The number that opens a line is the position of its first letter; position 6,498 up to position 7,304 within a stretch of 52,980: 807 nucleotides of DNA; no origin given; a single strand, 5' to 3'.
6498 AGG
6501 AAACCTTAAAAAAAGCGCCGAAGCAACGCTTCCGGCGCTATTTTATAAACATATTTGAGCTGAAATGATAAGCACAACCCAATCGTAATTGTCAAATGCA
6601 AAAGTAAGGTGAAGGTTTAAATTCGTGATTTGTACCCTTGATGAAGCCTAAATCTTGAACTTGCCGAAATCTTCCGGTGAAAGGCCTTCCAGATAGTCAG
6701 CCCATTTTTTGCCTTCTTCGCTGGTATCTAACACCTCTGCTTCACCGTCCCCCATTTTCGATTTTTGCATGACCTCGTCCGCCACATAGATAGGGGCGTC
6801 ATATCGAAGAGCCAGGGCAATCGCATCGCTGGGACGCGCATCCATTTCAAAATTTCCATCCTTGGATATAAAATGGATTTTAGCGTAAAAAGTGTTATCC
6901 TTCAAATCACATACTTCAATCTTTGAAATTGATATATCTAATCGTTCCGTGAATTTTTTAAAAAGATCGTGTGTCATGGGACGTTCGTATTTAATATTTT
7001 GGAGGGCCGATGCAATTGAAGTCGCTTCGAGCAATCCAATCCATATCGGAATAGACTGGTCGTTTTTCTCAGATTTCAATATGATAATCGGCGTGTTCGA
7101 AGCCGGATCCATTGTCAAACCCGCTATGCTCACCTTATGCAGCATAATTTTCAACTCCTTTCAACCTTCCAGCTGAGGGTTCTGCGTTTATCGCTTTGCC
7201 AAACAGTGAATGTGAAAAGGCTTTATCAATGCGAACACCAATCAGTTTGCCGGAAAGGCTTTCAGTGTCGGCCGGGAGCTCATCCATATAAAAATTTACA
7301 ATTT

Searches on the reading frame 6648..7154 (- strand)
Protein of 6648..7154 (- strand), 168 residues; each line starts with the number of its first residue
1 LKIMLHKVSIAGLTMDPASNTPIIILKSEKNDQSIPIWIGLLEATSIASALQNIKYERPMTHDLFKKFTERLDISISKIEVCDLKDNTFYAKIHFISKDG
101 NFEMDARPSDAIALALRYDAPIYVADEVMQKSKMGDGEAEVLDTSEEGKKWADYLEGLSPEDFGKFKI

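Call 56: search_protein_families(library=pfam, proteins=[window:6648-7154:-], max_evalue=0.00001)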
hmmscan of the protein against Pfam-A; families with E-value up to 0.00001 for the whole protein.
window:6648-7154:- (168 aa): 1 family
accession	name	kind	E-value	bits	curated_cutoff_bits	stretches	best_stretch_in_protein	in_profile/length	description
PF02577.19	BFN_dom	-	4e-41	139.8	27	1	24-134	1-109/112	Bifunctional nuclease domain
